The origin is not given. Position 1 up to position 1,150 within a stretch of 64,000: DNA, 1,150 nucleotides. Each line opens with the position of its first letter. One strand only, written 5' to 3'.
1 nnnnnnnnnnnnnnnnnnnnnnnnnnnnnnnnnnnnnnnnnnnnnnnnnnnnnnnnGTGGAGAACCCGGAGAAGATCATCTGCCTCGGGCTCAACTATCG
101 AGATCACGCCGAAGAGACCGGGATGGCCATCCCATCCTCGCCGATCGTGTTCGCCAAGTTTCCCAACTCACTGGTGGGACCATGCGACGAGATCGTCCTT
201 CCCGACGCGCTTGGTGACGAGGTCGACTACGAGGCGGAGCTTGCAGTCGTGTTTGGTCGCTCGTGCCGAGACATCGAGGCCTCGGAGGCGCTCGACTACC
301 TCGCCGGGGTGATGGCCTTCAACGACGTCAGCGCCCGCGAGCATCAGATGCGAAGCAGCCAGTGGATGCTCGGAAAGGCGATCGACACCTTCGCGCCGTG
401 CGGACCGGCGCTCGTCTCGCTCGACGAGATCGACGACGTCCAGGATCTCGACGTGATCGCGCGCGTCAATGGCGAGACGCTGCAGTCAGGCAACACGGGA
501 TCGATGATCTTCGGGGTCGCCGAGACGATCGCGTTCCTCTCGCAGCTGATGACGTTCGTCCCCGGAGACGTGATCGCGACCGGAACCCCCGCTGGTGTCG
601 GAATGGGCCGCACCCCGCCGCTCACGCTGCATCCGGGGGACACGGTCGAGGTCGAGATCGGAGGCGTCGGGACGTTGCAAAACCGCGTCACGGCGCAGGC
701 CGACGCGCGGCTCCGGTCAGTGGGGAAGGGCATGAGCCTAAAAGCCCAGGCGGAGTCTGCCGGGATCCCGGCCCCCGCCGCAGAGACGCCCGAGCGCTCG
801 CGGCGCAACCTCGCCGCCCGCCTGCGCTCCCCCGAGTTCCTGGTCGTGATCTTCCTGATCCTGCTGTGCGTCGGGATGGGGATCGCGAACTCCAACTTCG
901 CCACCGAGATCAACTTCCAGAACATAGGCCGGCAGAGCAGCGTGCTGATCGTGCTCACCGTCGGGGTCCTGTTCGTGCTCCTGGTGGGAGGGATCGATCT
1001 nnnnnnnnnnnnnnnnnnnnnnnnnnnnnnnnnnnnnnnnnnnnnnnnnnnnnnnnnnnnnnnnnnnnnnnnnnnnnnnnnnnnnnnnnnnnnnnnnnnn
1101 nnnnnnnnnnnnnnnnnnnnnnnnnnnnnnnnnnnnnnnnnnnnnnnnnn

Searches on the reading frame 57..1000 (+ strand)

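Call 56: search_protein_families(library=ncbifam, proteins=[window:57-1000:+], max_evalue=0.00001)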
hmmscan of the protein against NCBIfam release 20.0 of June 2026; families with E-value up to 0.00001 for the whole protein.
window:57-1000:+ (314 aa): 6 families
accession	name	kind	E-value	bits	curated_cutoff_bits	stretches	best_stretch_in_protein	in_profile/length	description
NF053535.1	DhyDRhmHlse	equivalog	5.2e-67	226.1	500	1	5-213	71-280/284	2,4-didehydro-3-deoxy-L-rhamnonate hydrolase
TIGR02303.1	HpaG-C-term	equivalog_domain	2.9e-51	174.3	276.4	1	4-212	42-243/245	4-hydroxyphenylacetate degradation bifunctional isomerase/decarboxylase, C-terminal subunit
NF011750.0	PRK15203.1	equivalog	2.3e-40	138.7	811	1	7-216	225-427/429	4-hydroxyphenylacetate degradation bifunctional isomerase/decarboxylase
NF009399.0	PRK12764.1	equivalog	4.2e-35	121.7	444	1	2-253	19-269/501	fumarylacetoacetate hydrolase family protein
TIGR02305.1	HpaG-N-term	equivalog_domain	1.1e-32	113.2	228.65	1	24-211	28-205/205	4-hydroxyphenylacetate degradation bifunctional isomerase/decarboxylase, N-terminal subunit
NF007967.0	PRK10691.1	equivalog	1.3e-29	103.1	201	1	5-203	17-211/219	fumarylacetoacetate hydrolase family protein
